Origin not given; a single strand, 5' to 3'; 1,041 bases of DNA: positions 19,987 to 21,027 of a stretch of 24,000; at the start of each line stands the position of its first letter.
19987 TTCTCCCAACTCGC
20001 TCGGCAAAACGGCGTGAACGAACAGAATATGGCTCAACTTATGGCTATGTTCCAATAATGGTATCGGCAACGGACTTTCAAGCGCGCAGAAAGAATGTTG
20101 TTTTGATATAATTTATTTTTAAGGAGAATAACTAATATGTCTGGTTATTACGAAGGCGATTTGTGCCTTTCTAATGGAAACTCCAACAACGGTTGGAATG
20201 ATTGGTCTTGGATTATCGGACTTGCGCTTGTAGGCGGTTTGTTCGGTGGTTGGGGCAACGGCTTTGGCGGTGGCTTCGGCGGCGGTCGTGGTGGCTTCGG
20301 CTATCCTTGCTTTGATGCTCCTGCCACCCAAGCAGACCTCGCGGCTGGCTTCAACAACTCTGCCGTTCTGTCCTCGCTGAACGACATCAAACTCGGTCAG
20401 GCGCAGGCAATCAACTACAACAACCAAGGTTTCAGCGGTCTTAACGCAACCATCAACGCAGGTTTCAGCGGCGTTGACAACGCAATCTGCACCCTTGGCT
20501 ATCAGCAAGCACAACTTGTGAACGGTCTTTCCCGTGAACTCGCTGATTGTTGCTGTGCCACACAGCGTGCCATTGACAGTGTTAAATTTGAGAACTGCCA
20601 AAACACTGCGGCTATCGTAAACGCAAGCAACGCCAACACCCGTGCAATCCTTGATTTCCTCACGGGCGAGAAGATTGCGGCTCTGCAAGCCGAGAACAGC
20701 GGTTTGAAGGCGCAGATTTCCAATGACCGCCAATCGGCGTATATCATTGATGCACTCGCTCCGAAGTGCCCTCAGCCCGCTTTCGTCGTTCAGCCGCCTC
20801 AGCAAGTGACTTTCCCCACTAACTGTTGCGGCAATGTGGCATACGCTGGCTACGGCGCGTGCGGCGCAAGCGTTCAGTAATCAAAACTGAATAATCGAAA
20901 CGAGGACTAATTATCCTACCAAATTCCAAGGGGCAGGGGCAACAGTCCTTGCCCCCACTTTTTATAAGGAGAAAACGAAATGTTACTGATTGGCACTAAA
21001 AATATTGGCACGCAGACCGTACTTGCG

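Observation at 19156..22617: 3.5 kb cargo cluster of low-complexity, Cys-rich and BclA-like proteins resembling spore-surface components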

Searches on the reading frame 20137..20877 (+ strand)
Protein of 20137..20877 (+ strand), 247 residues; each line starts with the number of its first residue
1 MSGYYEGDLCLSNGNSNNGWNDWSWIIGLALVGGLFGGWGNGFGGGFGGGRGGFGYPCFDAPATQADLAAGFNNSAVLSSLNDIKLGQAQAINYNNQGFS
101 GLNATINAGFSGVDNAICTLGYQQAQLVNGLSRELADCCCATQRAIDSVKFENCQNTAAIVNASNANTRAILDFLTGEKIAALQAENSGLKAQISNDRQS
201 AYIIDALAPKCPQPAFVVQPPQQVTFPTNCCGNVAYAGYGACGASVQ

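Call 5: search_protein_families(library=pfam, proteins=[window:20137-20877:+], max_evalue=1)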
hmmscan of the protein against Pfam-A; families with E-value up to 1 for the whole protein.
window:20137-20877:+ (247 aa): 4 families
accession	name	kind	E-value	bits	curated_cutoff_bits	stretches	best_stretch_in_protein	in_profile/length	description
PF03698.18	UPF0180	-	0.0062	17.1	25.4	1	106-173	5-72/77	Uncharacterised protein family (UPF0180)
PF07229.18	VirE2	-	0.048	12.6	27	1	140-185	430-474/553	VirE2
PF05323.17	Pox_A21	-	0.19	12.7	25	1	105-174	39-109/111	Poxvirus A21 Protein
PF12808.12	Mto2_bdg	-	0.36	11.6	22.3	1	178-200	29-51/52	Micro-tubular organiser Mto1 C-term Mto2-binding region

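Call 6: search_protein_families(library=phrogs, proteins=[window:20137-20877:+], max_evalue=1)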
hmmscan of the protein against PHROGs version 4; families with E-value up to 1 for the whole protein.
window:20137-20877:+ (247 aa): 5 families
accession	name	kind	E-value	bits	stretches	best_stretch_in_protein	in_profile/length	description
phrog_16490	-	unknown function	8.7e-29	102.1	1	13-243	21-276/286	-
phrog_9288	-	unknown function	1.7e-08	35.4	1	77-232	92-234/234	-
phrog_13343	-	unknown function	0.26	12.2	1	162-200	62-100/182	-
phrog_4580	-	transcription regulation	0.31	12.2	1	179-194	9-24/38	transcription factor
phrog_36217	-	unknown function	0.47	11.9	0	179-206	39-66/115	-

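Call 10: search_dna_similar(query=window:20137-20877:+, collection=phages, mode=protein, max_rows=30, max_evalue=0.001)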
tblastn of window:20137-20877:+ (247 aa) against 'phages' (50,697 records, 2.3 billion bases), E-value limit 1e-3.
Records with a match: 31; places in all: 31; records where one place covers at least 80% of the query: 0.
Best place of each record, by identity: <60% 31.
By first word of the organism name: Bacteriophage 15; Clostridium 6; Dulem 4; bajarodcaudo 2; Klebsiella 2; uncultured 2.
By host as written in the record: - 19; Clostridium perfringens 3; Varecia variegata 2; Propithecus coquereli 2; Peromyscus fraterculus 1; Klebsiella pneumoniae 1; Clostridium perfringens 2589 1; Clostridium perfringens 012 1; and 1 more.
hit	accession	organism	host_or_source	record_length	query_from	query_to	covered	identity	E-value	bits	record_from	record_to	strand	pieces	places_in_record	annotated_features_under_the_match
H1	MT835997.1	Bacteriophage sp.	human fecal samples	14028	63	210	60%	40.6%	1e-22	102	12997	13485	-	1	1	record has no annotation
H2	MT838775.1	Bacteriophage sp.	human fecal samples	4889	63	210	60%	40.6%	1e-22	101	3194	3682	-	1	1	record has no annotation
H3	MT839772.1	Bacteriophage sp.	human fecal samples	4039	63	210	60%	40.0%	6e-22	100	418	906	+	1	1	record has no annotation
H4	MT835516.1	Bacteriophage sp.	human fecal samples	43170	63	210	60%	39.6%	4e-20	94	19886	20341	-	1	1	record has no annotation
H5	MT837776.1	Bacteriophage sp.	human fecal samples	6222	63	210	60%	38.8%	3e-19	92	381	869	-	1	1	record has no annotation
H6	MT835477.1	Bacteriophage sp.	human fecal samples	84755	63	210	60%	37.9%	3e-20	95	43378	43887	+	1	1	record has no annotation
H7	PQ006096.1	bajarodcaudo virus 5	Peromyscus fraterculus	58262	57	206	61%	37.1%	1e-14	79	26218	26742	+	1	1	hypothetical protein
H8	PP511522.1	Dulem virus 35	Varecia variegata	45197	64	203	57%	38.1%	3e-17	86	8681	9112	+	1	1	hypothetical protein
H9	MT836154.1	Bacteriophage sp.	human fecal samples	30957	64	210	60%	35.1%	8e-18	88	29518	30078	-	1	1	record has no annotation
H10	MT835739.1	Bacteriophage sp.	human fecal samples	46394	63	203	57%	36.2%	3e-14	77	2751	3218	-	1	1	record has no annotation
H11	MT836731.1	Bacteriophage sp.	human fecal samples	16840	64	210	60%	33.9%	2e-16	84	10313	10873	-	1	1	record has no annotation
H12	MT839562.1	Bacteriophage sp.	human fecal samples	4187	102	203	41%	48.7%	8e-20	94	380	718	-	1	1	record has no annotation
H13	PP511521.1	Dulem virus 36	Varecia variegata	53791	64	209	59%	33.6%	8e-13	73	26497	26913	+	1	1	hypothetical protein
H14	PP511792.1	Dulem virus 33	Propithecus coquereli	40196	64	209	59%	31.7%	9e-10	64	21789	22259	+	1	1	hypothetical protein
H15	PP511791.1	Dulem virus 39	Propithecus coquereli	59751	64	209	59%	31.3%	3e-9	62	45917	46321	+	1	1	hypothetical protein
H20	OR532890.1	Klebsiella phage RCIP0096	Klebsiella pneumoniae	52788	79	190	45%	31.3%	1e-5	52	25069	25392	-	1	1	hypothetical protein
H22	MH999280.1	Clostridium phage CPD1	Clostridium perfringens 2589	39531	117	209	38%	37.6%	3e-11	69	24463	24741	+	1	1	hypothetical protein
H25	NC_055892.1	uncultured phage cr109_1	human feces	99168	90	201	45%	30.2%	9e-6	52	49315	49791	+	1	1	outer capsid protein/viral fiber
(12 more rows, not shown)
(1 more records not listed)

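Call 11: get_annotated_region(hit=H22, flank=6000)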
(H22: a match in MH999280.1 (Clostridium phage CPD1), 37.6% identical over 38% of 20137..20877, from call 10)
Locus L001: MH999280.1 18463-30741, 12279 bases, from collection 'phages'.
description: Clostridium phage CPD1, complete genome.
organism: Clostridium phage CPD1 (NCBI taxid 2420238)
taxonomy: Viruses; Duplodnaviria; Heunggongvirae; Uroviricota; Caudoviricetes
host: Clostridium perfringens 2589; source: -; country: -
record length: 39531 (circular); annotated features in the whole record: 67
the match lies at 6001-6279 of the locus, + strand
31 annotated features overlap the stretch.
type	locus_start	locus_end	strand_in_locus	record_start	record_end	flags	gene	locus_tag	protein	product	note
CDS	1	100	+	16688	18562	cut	-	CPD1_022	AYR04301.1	endopeptidase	-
CDS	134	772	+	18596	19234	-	-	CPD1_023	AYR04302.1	N-acetylmuramoyl-L-alanine amidase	-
CDS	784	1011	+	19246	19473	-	-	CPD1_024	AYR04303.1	putative holin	-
CDS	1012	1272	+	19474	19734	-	-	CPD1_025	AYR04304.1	recombination related exonuclease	-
CDS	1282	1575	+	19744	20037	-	-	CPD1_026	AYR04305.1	hypothetical protein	-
CDS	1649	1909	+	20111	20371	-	-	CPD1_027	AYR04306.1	hypothetical protein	-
CDS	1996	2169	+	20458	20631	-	-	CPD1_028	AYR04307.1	hypothetical protein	-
CDS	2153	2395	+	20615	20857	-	-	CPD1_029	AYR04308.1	hypothetical protein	-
CDS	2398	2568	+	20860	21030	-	-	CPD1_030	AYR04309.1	hypothetical protein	-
CDS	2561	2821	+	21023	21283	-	-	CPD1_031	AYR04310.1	hypothetical protein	-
CDS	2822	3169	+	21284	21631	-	-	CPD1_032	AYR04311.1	hypothetical protein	-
CDS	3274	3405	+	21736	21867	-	-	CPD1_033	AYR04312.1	hypothetical protein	-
CDS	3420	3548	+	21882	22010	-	-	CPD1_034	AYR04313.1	hypothetical protein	-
CDS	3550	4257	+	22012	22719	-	-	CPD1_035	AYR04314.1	DNA binding protein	kilA protein, putative phage-related DNA binding protein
CDS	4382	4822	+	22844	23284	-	-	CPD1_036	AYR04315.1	hypothetical protein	-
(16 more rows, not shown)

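Call 12: get_annotated_region(hit=H8, flank=6000)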
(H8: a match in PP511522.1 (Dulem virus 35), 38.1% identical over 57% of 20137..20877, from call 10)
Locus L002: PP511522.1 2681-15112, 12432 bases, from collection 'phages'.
description: Dulem virus 35 isolate Duke_24FS_4, complete genome.
organism: Dulem virus 35 (NCBI taxid 3145753)
taxonomy: Viruses; Duplodnaviria; Heunggongvirae; Uroviricota; Caudoviricetes
host: Varecia variegata; source: feces; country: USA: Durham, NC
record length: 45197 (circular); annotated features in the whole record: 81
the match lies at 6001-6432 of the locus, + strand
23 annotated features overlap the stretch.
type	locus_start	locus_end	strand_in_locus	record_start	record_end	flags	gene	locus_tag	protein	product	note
CDS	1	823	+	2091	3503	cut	-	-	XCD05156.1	portal protein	-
CDS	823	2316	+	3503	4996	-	-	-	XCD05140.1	hypothetical protein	-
CDS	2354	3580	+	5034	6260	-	-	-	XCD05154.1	minor capsid protein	-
CDS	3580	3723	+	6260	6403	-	-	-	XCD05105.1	hypothetical protein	-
CDS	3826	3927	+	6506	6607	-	-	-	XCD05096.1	hypothetical protein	-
CDS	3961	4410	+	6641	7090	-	-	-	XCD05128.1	hypothetical protein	-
CDS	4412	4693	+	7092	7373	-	-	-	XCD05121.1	hypothetical protein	-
CDS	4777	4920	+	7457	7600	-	-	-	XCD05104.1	hypothetical protein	-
CDS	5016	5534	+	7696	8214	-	-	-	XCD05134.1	hypothetical protein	-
CDS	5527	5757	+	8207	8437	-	-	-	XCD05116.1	hypothetical protein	-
CDS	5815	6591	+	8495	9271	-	-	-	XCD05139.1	hypothetical protein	-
CDS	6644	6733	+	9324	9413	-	-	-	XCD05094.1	hypothetical protein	-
CDS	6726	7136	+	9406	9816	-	-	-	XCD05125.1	hypothetical protein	-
CDS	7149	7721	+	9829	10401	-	-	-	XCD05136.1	hypothetical protein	-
CDS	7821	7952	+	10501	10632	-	-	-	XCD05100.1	hypothetical protein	-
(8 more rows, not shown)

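Call 13: search_protein_families(library=ncbifam, proteins=[window:20137-20877:+], max_evalue=0.1)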
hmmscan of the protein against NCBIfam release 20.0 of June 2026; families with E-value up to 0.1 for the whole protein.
window:20137-20877:+ (247 aa): 0 families

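Call 15: search_solved_structures(query=window:20137-20877:+, max_evalue=10)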
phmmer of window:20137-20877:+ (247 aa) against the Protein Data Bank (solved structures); distinct sequences matched with E-value up to 10: 4.
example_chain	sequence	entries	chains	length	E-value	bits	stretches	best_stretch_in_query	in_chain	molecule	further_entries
6y7o_A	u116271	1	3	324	2.9e-05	26.9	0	144-197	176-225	Tako8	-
6g6m_A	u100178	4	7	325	3e-05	26.9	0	144-197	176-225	Tako8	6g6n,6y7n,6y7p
9e5c_4z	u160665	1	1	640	2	11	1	184-223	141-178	Cilia- and flagella-associated protein 206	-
1ju5_A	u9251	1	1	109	2.2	10.9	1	194-225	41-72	Crk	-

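Call 33: get_annotated_region(hit=H20, flank=3000)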
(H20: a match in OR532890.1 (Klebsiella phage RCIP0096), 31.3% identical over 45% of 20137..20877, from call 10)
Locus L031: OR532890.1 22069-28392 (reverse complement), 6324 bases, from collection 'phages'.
description: Klebsiella phage RCIP0096, complete genome.
organism: Klebsiella phage RCIP0096 (NCBI taxid 3094264)
taxonomy: Viruses
host: Klebsiella pneumoniae; source: sewage; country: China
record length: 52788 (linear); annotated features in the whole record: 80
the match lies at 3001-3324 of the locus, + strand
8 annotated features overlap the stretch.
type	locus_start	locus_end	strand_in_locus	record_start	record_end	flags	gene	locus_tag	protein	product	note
CDS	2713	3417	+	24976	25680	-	-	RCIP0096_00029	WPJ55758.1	hypothetical protein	-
CDS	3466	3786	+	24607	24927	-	-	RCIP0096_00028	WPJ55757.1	hypothetical protein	-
CDS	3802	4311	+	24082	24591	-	-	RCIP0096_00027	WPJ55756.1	hypothetical protein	-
CDS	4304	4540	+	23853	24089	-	-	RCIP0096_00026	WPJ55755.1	hypothetical protein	-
CDS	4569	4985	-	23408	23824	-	-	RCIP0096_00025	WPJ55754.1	hypothetical protein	-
CDS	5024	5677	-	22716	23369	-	-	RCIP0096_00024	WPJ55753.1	hypothetical protein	-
CDS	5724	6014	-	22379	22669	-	-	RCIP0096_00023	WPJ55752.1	hypothetical protein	-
CDS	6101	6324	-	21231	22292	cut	-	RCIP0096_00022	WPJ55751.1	hypothetical protein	-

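Call 34: get_annotated_region(hit=H25, flank=3000)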
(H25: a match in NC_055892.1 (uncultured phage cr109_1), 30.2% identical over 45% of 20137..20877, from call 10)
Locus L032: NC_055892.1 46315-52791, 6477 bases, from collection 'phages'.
description: CrAssphage cr109_1, complete genome.
organism: uncultured phage cr109_1 (NCBI taxid 2772083)
taxonomy: Viruses; Duplodnaviria; Heunggongvirae; Uroviricota; Caudoviricetes; Crassvirales; Suoliviridae; Loutivirinae; Buchavirus; Buchavirus splanchnicus
host: -; source: human feces; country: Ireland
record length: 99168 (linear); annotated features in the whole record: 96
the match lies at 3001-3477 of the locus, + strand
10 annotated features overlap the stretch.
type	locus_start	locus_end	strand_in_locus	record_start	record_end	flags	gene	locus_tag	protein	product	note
CDS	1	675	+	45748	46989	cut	-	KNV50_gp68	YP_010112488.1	tail protein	gp_73006; similar to sulfatase, major tropism determinant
CDS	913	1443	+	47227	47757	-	-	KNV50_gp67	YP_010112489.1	holin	gp_73007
CDS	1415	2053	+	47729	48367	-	-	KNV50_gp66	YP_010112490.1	lysis regulatory protein-like protein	gp_73008; Similar to phage lysis regulatory protein LysB, cell division protein FtsL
CDS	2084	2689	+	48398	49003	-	-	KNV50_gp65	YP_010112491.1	RNA polymerase sigma factor/ubiquitin-like protein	gp_73009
CDS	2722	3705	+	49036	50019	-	-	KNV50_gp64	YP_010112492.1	outer capsid protein/viral fiber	gp_73010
CDS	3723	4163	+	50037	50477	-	-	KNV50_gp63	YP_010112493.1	hypothetical protein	gp_73011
CDS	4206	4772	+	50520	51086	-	-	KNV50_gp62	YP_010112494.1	hypothetical protein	gp_73012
CDS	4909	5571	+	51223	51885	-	-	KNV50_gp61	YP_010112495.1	virion structural protein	gp_73013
CDS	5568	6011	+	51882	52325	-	-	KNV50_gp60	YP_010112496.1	peptidoglycan-associated protein-like protein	gp_73014; Similar to peptidoglycan-associated proteinhistidine kinase response regulator, glycine zipper domain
CDS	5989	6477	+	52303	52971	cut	-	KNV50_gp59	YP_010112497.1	homing endonuclease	gp_73015; Intron endonuclease, GIY-YIG intron endonuclease domain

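Call 49: find_homologous_proteins(query=window:20137-20877:+, max_evalue=0.001)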
Query window:20137-20877:+ (247 aa): 7169 proteins with E <= 0.001 among 8000 candidates; the best 120 are listed.
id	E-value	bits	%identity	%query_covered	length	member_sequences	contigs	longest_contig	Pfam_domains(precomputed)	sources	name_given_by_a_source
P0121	1.1e-161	554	100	100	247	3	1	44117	-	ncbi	-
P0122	8.8e-146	502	92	98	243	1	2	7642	-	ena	-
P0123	1.4e-145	501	90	100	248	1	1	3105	-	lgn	-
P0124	2.7e-144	497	90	100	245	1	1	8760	-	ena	-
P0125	3.1e-139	481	89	97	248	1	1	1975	-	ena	-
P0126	6.8e-139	480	87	99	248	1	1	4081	-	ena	-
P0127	1.1e-137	476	86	99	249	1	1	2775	-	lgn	-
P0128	1.8e-135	468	86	98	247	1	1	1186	-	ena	-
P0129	6.6e-131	453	82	99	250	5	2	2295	-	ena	-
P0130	1.3e-130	452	81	100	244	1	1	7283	-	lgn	-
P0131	1.3e-129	449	82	100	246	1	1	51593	-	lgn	-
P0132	9.1e-127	440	81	100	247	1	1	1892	-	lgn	-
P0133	1.1e-125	436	80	100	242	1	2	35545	-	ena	-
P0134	1.1e-124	433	83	88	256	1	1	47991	-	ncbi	-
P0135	2.2e-124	432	82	96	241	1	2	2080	-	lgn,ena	-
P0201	4.4e-108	379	71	91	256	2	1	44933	-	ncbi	-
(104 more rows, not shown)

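Call 50: find_encoding_contigs(protein=P0121, flank=10000, max_places=3)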
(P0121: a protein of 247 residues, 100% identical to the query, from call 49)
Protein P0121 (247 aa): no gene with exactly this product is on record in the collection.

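Call 57: get_annotated_region(hit=H7, flank=6000)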
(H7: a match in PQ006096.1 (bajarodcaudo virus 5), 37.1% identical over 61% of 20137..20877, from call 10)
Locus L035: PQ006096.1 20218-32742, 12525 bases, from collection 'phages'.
description: Bajarodcaudo virus 5 isolate BGG_03_5, complete genome.
organism: bajarodcaudo virus 5 (NCBI taxid 3342784)
taxonomy: Viruses; Duplodnaviria; Heunggongvirae; Uroviricota; Caudoviricetes
host: Peromyscus fraterculus; source: feces; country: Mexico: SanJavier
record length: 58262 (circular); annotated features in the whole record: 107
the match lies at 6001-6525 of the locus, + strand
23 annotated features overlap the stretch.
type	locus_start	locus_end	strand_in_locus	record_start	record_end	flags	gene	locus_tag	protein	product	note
CDS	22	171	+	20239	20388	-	-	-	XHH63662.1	hypothetical protein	-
CDS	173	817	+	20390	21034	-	-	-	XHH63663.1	hypothetical protein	-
CDS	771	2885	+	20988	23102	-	-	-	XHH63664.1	hypothetical protein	-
CDS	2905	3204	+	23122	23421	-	-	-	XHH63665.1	hypothetical protein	-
CDS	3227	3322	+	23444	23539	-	-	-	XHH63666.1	hypothetical protein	-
CDS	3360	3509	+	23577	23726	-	-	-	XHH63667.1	r1t holin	-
CDS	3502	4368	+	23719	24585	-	-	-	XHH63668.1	C39-like family peptidase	-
CDS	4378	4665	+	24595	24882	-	-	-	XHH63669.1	hypothetical protein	-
CDS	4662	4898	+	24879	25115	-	-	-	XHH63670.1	hypothetical protein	-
CDS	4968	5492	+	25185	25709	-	-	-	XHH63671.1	hypothetical protein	-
CDS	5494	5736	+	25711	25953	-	-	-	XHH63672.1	hypothetical protein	-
CDS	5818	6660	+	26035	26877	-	-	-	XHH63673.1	hypothetical protein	-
CDS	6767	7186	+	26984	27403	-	-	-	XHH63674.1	hypothetical protein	-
CDS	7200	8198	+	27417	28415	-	-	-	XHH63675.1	hypothetical protein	-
CDS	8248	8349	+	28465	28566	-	-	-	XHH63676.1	hypothetical protein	-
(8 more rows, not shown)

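Call 58: get_annotated_region(hit=H13, flank=6000)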
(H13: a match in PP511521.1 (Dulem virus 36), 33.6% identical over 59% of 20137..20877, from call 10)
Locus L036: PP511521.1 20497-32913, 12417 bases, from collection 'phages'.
description: Dulem virus 36 isolate Duke_24FS_3, complete genome.
organism: Dulem virus 36 (NCBI taxid 3145754)
taxonomy: Viruses; Duplodnaviria; Heunggongvirae; Uroviricota; Caudoviricetes
host: Varecia variegata; source: feces; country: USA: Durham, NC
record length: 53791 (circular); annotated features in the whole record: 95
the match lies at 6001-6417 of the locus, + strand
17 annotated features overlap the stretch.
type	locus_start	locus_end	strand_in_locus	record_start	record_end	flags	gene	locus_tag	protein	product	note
CDS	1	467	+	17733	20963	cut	-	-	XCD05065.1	minor tail protein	-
CDS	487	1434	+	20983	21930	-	-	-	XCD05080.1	tail protein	-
CDS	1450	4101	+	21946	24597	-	-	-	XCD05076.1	hypothetical protein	Siphovirus reqiPepy6 Gp37-like protein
CDS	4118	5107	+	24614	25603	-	-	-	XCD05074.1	receptor-binding protein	-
CDS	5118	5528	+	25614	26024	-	-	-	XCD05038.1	hypothetical protein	-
CDS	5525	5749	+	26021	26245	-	-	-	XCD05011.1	hypothetical protein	-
CDS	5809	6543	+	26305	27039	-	-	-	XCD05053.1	hypothetical protein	-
CDS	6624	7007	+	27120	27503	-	-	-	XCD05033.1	hypothetical protein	-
CDS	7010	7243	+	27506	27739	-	-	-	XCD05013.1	hypothetical protein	-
CDS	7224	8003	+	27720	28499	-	-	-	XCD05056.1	hypothetical protein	-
CDS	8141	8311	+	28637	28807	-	-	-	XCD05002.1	hypothetical protein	-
CDS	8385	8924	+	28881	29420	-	-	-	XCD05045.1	hypothetical protein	-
CDS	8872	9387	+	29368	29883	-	-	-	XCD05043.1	hypothetical protein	-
CDS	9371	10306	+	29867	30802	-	-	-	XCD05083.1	toprim-like protein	-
CDS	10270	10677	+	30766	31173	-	-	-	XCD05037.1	hypothetical protein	-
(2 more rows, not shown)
